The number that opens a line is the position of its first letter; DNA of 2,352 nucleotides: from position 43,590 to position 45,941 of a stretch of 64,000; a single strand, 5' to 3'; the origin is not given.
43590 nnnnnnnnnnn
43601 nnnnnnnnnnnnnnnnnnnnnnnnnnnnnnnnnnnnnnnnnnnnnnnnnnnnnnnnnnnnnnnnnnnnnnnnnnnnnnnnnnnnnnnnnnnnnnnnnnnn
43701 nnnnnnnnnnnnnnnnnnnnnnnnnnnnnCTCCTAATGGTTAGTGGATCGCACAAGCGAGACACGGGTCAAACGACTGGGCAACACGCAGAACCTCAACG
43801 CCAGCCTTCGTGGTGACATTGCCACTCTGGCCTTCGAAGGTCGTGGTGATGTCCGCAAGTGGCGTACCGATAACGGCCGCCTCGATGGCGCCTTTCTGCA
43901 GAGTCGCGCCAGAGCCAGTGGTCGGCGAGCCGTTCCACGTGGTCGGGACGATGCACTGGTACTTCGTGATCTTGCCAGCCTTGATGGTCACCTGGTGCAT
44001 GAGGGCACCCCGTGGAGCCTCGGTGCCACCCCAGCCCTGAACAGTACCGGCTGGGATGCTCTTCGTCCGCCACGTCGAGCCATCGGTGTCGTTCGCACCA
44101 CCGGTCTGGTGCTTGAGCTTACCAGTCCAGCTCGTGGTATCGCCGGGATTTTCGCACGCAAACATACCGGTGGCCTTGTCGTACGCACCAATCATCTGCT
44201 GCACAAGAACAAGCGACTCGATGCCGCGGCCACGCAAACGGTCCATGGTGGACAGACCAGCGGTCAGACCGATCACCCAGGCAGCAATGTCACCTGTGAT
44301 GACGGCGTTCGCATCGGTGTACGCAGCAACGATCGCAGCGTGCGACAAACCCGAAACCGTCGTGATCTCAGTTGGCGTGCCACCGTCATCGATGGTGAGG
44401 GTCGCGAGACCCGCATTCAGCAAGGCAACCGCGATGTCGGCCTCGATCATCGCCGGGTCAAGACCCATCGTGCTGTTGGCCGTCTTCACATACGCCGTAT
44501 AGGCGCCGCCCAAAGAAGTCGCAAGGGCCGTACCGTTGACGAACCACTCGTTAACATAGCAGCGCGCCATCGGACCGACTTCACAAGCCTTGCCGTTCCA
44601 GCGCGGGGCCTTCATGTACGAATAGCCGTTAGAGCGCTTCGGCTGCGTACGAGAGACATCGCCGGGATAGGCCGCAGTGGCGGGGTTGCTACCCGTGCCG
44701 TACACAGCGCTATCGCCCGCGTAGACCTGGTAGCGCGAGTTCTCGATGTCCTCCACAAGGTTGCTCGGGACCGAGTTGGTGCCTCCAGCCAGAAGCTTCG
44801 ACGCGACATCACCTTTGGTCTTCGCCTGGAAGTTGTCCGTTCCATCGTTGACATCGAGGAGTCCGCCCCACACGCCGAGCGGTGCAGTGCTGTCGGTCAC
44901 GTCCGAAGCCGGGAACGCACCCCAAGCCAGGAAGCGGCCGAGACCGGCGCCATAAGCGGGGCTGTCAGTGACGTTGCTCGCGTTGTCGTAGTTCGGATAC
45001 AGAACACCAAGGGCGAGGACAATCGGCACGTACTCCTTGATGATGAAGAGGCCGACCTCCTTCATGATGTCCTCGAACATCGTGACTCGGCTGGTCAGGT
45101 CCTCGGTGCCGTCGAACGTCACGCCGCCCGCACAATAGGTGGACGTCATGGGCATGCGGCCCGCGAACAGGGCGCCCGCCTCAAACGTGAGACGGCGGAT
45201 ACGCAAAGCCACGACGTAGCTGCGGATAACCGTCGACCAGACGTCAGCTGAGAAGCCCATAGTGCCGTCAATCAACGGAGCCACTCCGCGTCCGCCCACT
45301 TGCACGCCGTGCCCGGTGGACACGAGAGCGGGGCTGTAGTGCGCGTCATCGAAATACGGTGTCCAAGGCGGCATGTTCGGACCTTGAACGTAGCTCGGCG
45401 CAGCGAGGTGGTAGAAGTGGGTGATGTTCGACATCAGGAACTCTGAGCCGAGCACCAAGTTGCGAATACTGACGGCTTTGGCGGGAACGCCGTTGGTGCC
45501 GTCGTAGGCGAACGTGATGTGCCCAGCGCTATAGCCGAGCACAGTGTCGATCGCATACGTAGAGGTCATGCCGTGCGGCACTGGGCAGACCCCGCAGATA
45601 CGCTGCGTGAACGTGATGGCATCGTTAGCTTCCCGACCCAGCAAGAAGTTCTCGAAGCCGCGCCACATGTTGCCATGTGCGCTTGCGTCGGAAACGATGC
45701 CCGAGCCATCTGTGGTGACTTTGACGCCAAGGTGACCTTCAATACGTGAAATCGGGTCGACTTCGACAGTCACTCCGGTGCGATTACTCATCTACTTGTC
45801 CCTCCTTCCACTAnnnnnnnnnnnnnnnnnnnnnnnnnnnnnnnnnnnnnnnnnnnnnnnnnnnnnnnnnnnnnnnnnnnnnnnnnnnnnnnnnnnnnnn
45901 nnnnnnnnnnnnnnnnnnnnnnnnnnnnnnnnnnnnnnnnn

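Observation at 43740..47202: Atypical Tat-exported [NiFe] hydrogenase: oversized subunits, no C-terminal maturation peptide, no cyt b or protease gene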

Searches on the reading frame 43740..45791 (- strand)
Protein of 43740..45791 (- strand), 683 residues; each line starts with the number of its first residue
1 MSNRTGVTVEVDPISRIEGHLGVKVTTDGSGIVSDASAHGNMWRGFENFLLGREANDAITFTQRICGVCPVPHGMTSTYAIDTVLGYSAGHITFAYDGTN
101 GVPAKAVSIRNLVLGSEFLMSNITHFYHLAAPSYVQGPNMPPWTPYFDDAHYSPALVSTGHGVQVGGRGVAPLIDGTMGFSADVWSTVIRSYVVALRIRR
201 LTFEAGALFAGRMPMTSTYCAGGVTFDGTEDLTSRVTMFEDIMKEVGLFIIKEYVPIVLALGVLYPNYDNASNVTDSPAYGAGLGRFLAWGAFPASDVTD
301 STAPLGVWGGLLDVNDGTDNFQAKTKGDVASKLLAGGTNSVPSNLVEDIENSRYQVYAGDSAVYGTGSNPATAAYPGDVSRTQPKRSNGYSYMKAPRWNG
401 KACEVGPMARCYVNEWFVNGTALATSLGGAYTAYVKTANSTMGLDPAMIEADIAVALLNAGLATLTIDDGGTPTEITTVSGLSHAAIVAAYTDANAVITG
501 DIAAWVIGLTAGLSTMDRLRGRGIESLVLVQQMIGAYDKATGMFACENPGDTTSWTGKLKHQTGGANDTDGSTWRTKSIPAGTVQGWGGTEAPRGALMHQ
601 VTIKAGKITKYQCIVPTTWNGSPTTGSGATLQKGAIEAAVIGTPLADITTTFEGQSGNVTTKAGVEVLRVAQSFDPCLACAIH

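Call 3: search_protein_families(library=pfam, proteins=[window:43740-45791:-], max_evalue=0.01)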
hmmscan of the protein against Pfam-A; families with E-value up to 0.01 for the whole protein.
window:43740-45791:- (683 aa): 1 family
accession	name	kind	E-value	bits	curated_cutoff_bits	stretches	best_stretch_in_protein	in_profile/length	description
PF00374.24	NiFeSe_Hases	-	4.1e-74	250.8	25.8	3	509-683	368-508/508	Nickel-dependent hydrogenase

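Call 4: search_solved_structures(query=window:43740-45791:-, show_alignments=2, max_evalue=0.001)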
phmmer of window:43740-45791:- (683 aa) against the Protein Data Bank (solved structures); distinct sequences matched with E-value up to 0.001: 68 (the best 60 are shown).
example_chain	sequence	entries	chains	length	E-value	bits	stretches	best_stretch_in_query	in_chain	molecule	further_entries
1cc1_L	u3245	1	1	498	4.3e-61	210.3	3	7-297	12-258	HYDROGENASE (LARGE SUBUNIT)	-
4kl8_L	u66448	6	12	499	4.7e-61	210.2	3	7-297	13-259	Nickel-dependent hydrogenase large subunit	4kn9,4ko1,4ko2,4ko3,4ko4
5jsu_B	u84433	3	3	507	1.3e-59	205.4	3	7-149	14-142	Periplasmic [NiFeSe] hydrogenase, large subunit, selenocysteine-containing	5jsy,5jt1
6z8o_B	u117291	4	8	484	9e-59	202.7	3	7-149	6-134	Periplasmic [NiFeSe] hydrogenase, large subunit, selenocysteine-containing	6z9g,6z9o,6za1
6ru9_B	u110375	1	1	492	9e-59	202.7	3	7-149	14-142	Periplasmic [NiFeSe] hydrogenase, large subunit, selenocysteine-containing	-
6z8m_B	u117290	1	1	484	2.3e-58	201.3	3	7-149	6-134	Periplasmic [NiFeSe] hydrogenase, large subunit, selenocysteine-containing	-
6ruc_B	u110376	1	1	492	2.3e-58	201.3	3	7-149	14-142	Periplasmic [NiFeSe] hydrogenase, large subunit, selenocysteine-containing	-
3ze6_B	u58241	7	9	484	3.2e-58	200.8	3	7-149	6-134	PERIPLASMIC [NIFESE] HYDROGENASE, LARGE SUBUNIT, SELENOCYS SELENOCYSTEINE-CONTAINING | PERIPLASMIC [NIFESE] HYDROGENASE, LARGE SUBUNIT, SELENOCYSTEINE-CONTAININ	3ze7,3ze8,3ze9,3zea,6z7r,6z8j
6rtp_B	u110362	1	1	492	3.2e-58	200.8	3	7-149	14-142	Periplasmic [NiFeSe] hydrogenase, large subunit, selenocysteine-containing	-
2wpn_B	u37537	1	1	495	3.2e-58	200.8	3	7-149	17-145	PERIPLASMIC [NIFESE] HYDROGENASE, LARGE SUBUNIT, SELENOCYSTEINE-CONTAINING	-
5jsh_B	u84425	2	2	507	3.9e-58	200.6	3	7-149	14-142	Periplasmic [NiFeSe] hydrogenase, large subunit, selenocysteine-containing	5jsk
3myr_B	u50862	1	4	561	1.4e-51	178.8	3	9-135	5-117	Nickel-dependent hydrogenase large subunit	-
1yq9_H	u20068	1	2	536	1.3e-46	162.4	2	1-312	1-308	Periplasmic [NiFe] hydrogenase large subunit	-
2frv_L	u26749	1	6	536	1.8e-46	162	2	1-312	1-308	PERIPLASMIC HYDROGENASE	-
1e3d_B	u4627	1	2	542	4.2e-46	160.8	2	2-136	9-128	[NiFe] hydrogenase large subunit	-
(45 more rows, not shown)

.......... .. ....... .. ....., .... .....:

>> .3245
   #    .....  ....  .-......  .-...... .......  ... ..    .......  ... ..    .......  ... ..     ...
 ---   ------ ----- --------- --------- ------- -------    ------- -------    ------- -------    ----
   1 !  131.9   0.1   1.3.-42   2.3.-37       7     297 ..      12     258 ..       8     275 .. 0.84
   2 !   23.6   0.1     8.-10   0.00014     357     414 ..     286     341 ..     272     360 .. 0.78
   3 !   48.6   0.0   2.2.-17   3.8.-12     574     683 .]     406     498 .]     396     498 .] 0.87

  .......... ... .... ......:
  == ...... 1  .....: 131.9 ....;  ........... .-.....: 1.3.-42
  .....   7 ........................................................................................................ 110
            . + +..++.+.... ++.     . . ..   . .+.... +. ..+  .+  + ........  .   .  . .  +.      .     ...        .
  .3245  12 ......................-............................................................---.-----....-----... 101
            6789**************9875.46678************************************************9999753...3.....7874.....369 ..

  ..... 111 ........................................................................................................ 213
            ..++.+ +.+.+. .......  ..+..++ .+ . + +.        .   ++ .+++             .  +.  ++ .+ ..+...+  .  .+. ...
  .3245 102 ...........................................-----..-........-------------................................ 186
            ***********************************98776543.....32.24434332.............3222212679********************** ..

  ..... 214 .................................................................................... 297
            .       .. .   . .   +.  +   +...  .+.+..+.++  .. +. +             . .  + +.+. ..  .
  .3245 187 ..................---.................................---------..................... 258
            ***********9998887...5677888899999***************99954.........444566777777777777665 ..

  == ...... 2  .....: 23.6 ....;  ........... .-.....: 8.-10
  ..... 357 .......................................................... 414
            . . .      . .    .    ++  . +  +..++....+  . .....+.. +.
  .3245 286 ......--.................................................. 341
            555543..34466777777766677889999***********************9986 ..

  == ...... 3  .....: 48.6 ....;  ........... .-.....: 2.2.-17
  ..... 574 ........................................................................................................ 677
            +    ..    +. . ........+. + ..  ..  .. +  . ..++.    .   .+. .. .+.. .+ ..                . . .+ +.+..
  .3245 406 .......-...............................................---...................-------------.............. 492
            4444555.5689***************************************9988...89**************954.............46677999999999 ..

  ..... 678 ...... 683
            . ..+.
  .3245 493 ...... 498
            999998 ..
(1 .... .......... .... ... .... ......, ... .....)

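Call 5: find_homologous_proteins(query=window:43740-45791:-, max_evalue=1e-10)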
Query window:43740-45791:- (683 aa): 1867 proteins with E <= 1e-10 among 8000 candidates; the best 120 are listed.
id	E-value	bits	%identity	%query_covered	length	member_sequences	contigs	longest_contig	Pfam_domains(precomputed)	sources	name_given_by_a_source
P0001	0.0e+0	1552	100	100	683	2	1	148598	PF00374.25,PF27537.1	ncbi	-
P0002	1.4e-282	957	66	100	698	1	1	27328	PF00374.25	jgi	jgi:Ni,Fe-hydrogenase I large subunit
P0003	4.2e-282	956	66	100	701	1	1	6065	PF00374.25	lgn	-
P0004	3.4e-276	936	65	100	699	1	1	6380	PF00374.25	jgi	jgi:hydrogenase large subunit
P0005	4.1e-269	913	62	100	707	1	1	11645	PF00374.25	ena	-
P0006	7.5e-265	899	63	100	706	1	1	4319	PF00374.25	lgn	-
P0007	6.3e-264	896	63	100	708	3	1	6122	PF00374.25,PF27537.1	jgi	jgi:Ni,Fe-hydrogenase I large subunit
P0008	2.5e-262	890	62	100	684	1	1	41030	PF00374.25,PF27537.1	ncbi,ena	-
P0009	4.8e-260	883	63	100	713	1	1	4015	PF00374.25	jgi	-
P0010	2.4e-259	880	61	100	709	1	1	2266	PF00374.25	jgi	jgi:Ni,Fe-hydrogenase I large subunit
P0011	2.5e-259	880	61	100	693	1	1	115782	PF00374.25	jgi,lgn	-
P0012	4.8e-256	870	60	100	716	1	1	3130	PF00374.25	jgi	-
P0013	2.1e-251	854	62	97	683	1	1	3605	PF00374.25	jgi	jgi:Ni,Fe-hydrogenase I large subunit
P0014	1.1e-249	849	56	53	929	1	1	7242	PF00374.25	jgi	jgi:Ni,Fe-hydrogenase I large subunit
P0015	8.8e-248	842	61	100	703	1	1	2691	PF00374.25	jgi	jgi:hydrogenase large subunit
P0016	9.5e-248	842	61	100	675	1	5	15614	PF00374.25,PF27537.1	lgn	-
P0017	4.1e-244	830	60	100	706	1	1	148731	PF00374.25,PF27537.1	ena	-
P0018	1.8e-243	828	61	100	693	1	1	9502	PF00374.25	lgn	-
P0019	1.0e-242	826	61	99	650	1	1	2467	PF00374.25,PF27537.1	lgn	-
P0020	2.5e-242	824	59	99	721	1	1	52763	PF00374.25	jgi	jgi:Ni,Fe-hydrogenase I large subunit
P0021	4.3e-242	823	60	99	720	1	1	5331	PF00374.25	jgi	-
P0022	1.1e-240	819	58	100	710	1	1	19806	PF00374.25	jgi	jgi:Ni,Fe-hydrogenase I large subunit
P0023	1.2e-239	815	65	79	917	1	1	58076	PF00374.25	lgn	-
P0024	3.3e-238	811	61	99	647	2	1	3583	PF00374.25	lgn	-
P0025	5.5e-237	807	59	100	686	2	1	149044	PF00374.25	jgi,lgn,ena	-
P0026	1.4e-235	802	59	99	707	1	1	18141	PF00374.25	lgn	-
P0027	3.6e-235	801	58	100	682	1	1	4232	PF00374.25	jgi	jgi:hydrogenase large subunit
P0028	1.4e-233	795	56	100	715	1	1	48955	PF00374.25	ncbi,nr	ncbi:MAG: nickel-dependent hydrogenase large subunit [Coriobacteriia bacterium]|nr:nickel-dependent 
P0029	1.5e-233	795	59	99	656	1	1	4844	PF00374.25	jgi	jgi:hydrogenase large subunit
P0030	2.9e-233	794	57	99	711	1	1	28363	PF00374.25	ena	-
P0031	1.9e-232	792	59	99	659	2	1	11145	PF00374.25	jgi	jgi:hydrogenase large subunit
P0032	2.2e-232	791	59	99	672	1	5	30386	PF00374.25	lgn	-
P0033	2.5e-232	791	57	99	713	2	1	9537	PF00374.25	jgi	jgi:Ni,Fe-hydrogenase I large subunit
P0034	3.7e-232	791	57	99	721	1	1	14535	PF00374.25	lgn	-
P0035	6.0e-232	790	59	81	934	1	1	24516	PF00374.25,PF27537.1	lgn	-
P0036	1.2e-231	789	58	100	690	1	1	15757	PF00374.25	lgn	-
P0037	5.2e-231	787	58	100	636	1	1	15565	PF00374.25,PF27537.1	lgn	-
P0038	4.0e-230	784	57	99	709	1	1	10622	PF00374.25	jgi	jgi:Ni,Fe-hydrogenase I large subunit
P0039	6.0e-230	783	59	99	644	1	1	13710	PF00374.25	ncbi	-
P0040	1.5e-229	782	58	99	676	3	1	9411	PF00374.25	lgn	-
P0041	2.3e-229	781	57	100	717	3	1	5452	PF00374.25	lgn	-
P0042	1.8e-228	778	58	99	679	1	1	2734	PF00374.25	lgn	-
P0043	7.5e-228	776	58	100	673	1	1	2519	PF00374.25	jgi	jgi:Ni,Fe-hydrogenase I large subunit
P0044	3.6e-224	764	56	99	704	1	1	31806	PF00374.25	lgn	-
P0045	4.6e-224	764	58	100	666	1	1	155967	PF00374.25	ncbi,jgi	-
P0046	4.7e-224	764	56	99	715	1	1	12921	PF00374.25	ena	-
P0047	5.8e-224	764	58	99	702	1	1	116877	PF00374.25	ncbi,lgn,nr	ncbi:MAG: nickel-dependent hydrogenase large subunit [Actinobacteria bacterium]|nr:nickel-dependent 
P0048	1.6e-222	759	55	99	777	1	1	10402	PF00374.25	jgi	jgi:Ni,Fe-hydrogenase I large subunit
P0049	4.7e-222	757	57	99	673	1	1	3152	PF00374.25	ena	-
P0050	5.5e-222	757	58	99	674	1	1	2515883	PF00374.25,PF27537.1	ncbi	-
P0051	6.1e-222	757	55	99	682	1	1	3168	PF00374.25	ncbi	-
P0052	2.1e-220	752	55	100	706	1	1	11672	PF00374.25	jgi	jgi:Ni,Fe-hydrogenase I large subunit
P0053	1.0e-219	750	57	100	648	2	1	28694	PF00374.25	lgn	-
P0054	2.6e-218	745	57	99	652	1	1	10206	PF00374.25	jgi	jgi:Ni,Fe-hydrogenase I large subunit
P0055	2.6e-216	738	56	99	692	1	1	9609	PF00374.25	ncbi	-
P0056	4.3e-215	734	55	99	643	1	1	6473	PF00374.25,PF27537.1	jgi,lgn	jgi:Ni,Fe-hydrogenase I large subunit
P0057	7.5e-215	733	64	84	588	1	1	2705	PF00374.25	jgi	jgi:Ni,Fe-hydrogenase I large subunit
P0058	8.4e-215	733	56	99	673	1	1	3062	PF00374.25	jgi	jgi:Ni,Fe-hydrogenase I large subunit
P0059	2.2e-214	732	55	100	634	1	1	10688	PF00374.25,PF27537.1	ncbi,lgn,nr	ncbi:MAG: nickel-dependent hydrogenase large subunit [Coriobacteriales bacterium]|nr:nickel-dependen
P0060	2.8e-213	728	53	100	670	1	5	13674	PF00374.25,PF27537.1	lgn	-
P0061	3.3e-213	728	56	99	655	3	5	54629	PF00374.25,PF27537.1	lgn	-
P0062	7.1e-212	724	57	99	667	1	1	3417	PF00374.25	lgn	-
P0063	1.1e-211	723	55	99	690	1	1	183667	PF00374.25,PF27537.1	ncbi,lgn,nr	ncbi:MAG TPA: nickel-dependent hydrogenase large subunit [Coriobacteriia bacterium]|nr:nickel-depend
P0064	3.6e-210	718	55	100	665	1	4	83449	PF00374.25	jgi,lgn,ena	-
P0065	4.7e-210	718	50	99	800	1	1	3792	PF00374.25,PF27537.1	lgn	-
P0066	6.0e-210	717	54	100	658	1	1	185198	PF00374.25,PF27537.1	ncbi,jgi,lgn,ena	ncbi:MAG: nickel-dependent hydrogenase large subunit [Coriobacteriia bacterium]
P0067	1.1e-209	716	55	100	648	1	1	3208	PF00374.25,PF27537.1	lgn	-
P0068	1.9e-209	716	54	100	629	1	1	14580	PF00374.25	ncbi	-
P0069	3.0e-209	715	54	99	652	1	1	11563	PF00374.25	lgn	-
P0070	7.4e-209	714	55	99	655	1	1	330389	PF00374.25,PF27537.1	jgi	jgi:hydrogenase large subunit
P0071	8.7e-209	713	54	100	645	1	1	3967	PF00374.25,PF27537.1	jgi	-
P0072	1.8e-208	712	54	99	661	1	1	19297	PF00374.25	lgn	-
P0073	3.7e-206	705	54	99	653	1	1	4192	PF00374.25,PF27537.1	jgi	-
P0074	7.8e-205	700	54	99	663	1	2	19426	PF00374.25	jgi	-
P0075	8.2e-205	700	53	100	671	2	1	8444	PF00374.25,PF27537.1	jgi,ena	-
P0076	8.8e-205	700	55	99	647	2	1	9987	PF00374.25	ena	-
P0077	1.5e-203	696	57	90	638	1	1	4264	PF00374.25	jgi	jgi:Ni,Fe-hydrogenase I large subunit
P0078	4.8e-203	694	51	100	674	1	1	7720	PF00374.25,PF27537.1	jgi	-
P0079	7.9e-203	694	54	99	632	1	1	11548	PF00374.25,PF27537.1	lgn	-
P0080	9.0e-203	694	54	99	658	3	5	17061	PF00374.25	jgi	jgi:Ni,Fe-hydrogenase I large subunit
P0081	1.4e-202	693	54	99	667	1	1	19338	PF00374.25,PF27537.1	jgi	-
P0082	4.4e-202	691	51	100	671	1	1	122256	PF00374.25,PF27537.1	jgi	-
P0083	5.8e-202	691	51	99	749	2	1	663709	PF00374.25,PF27537.1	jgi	-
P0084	1.1e-201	690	53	100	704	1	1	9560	PF00374.25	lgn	-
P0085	1.5e-201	689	53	100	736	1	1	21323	PF00374.25,PF27537.1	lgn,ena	-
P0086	3.1e-201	688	54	99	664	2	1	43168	PF00374.25,PF27537.1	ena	-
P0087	3.4e-201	688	51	99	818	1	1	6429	PF00374.25,PF27537.1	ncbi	-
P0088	4.5e-201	688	51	99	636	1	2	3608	PF00374.25,PF27537.1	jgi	jgi:hydrogenase large subunit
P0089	6.2e-201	687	53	100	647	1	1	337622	PF00374.25,PF27537.1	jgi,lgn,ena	-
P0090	2.1e-200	686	51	100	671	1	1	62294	PF00374.25,PF27537.1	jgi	-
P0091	4.3e-200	685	51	99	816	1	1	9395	PF00374.25,PF27537.1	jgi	-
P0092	5.7e-200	684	53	100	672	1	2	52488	PF00374.25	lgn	-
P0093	2.1e-199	682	52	99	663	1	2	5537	PF00374.25,PF27537.1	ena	-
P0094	3.0e-199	682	53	100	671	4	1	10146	PF00374.25,PF27537.1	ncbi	-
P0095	6.8e-199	681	53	99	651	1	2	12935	PF00374.25,PF27537.1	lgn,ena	-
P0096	1.1e-198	680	53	99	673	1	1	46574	PF00374.25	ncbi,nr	ncbi:MAG: nickel-dependent hydrogenase large subunit [Coriobacteriia bacterium]|nr:nickel-dependent 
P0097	1.8e-198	679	53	99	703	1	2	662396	PF00374.25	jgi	-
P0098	8.0e-198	677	50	99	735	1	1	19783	PF00374.25,PF27537.1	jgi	-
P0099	1.1e-197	677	50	99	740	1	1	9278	PF00374.25,PF27537.1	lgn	-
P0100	1.1e-197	677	51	99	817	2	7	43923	PF00374.25,PF27537.1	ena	-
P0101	1.3e-197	676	52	99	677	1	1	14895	PF00374.25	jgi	-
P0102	3.2e-197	675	51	99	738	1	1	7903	PF00374.25,PF27537.1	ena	-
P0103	4.3e-197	675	53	99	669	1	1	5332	PF00374.25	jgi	-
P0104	9.6e-197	674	54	99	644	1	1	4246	PF00374.25,PF27537.1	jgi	-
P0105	2.7e-196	672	51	99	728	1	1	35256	PF00374.25,PF27537.1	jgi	-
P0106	8.2e-196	671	51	100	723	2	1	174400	PF00374.25,PF27537.1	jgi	jgi:Ni,Fe-hydrogenase I large subunit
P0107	3.0e-195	669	51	99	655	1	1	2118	PF00374.25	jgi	jgi:Ni,Fe-hydrogenase I large subunit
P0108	5.8e-195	668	52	99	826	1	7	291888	PF00374.25,PF27537.1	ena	-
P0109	1.2e-194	667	52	99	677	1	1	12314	PF00374.25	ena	-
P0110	2.0e-194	666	51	99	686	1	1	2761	PF00374.25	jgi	jgi:Ni,Fe-hydrogenase I large subunit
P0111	2.5e-194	666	51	99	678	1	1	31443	PF00374.25,PF27537.1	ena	-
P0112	2.8e-193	662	50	100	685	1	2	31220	PF00374.25,PF27537.1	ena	-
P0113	2.9e-193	662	51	99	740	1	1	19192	PF00374.25,PF27537.1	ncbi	-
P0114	5.7e-193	661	50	99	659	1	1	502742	PF00374.25,PF27537.1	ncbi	-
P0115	7.3e-193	661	52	99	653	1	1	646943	PF00374.25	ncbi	-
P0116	1.1e-192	660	51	99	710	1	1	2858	PF00374.25,PF27537.1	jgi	-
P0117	1.3e-192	660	50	100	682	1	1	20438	PF00374.25,PF27537.1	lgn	-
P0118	2.9e-190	652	51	99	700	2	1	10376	PF00374.25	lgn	-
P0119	3.6e-190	652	53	99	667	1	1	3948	PF00374.25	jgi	jgi:Ni,Fe-hydrogenase I large subunit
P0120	3.9e-190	652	51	99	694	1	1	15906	PF00374.25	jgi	jgi:Ni,Fe-hydrogenase I large subunit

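Call 6: find_related_loci(query=window:43740-45791:-, collection=genome_contigs, flank=10000)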
Query window:43740-45791:- (683 aa) in genome_contigs; peptide patterns used: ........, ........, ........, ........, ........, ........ (x = any residue, [..] = any of these).
46 stretches matched a pattern; 16 encode a relative of the query (tblastn E <= 1e-3); 16 distinct loci.
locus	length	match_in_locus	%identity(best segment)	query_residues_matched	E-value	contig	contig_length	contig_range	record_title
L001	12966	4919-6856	61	8-683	0e+0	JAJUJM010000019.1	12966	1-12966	MAG: Actinomycetota bacterium isolate bin117 k141_143620_length_12966_cov_13.9911, whole genome shotgun sequence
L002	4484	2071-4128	58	9-683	0e+0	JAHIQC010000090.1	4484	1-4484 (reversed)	MAG: Actinomycetota bacterium isolate KR13_S3.mb.94 KR13_S3.mb.94_k141_157994, whole genome shotgun sequence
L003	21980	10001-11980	58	9-683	0e+0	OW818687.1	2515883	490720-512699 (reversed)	metagenome genome assembly, chromosome: 1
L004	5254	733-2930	61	1-683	0e+0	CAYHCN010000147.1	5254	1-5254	MAG TPA_asm: uncultured Eubacteriales bacterium isolate ERP119294_co4_461 genome assembly, contig: NODE_20831_length_525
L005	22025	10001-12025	55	10-683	0e+0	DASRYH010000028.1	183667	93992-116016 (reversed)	MAG TPA_asm: Coriobacteriia bacterium isolate SMAG_U13147 k141_100913, whole genome shotgun sequence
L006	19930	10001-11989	51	1-683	0e+0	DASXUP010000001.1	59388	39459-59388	MAG TPA_asm: Coriobacteriia bacterium isolate SMAG_U4721 k141_20970, whole genome shotgun sequence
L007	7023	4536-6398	48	8-683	6e-168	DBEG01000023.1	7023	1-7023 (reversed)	MAG TPA_asm: Actinobacteria bacterium UBA912 UBA912_contig_301, whole genome shotgun sequence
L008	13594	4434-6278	46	7-683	3e-166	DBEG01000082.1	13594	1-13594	MAG TPA_asm: Actinobacteria bacterium UBA912 UBA912_contig_5644, whole genome shotgun sequence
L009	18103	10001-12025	47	7-683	5e-171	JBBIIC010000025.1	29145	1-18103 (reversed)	MAG: Actinomycetota bacterium isolate BR2S70218_bin_129 NODE_1271_length_29145_cov_13.155655, whole genome shotgun seque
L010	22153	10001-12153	52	1-683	2e-115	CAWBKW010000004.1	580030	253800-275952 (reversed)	MAG: uncultured Coriobacteriia bacterium isolate MFD02979.bin.2.177 genome assembly, contig: contig_41910, whole genome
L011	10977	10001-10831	57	10-294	2e-92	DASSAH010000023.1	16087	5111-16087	MAG TPA_asm: Coriobacteriia bacterium isolate SMAG_U15707 k141_121736, whole genome shotgun sequence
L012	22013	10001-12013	35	9-683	3e-92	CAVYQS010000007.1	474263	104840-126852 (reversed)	MAG: uncultured Actinomycetes bacterium isolate MFD04716.bin.1.58 genome assembly, contig: contig_33400, whole genome sh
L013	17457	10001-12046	47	1-683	1e-169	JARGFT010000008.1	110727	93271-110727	MAG: Anaerosomatales bacterium isolate C14-13 NODE_8_length_110727_cov_6.763452, whole genome shotgun sequence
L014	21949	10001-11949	79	3-683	0e+0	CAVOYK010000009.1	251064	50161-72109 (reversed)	MAG: uncultured Actinomycetes bacterium isolate MFD09779.bin.2.33 genome assembly, contig: contig_6500, whole genome sho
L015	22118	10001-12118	58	1-683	2e-140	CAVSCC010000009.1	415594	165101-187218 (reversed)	MAG: uncultured Coriobacteriia bacterium isolate MFD02979.bin.2.170 genome assembly, contig: contig_49275, whole genome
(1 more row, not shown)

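Call 8: find_encoding_contigs(protein=P0001, flank=10000, max_places=3)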
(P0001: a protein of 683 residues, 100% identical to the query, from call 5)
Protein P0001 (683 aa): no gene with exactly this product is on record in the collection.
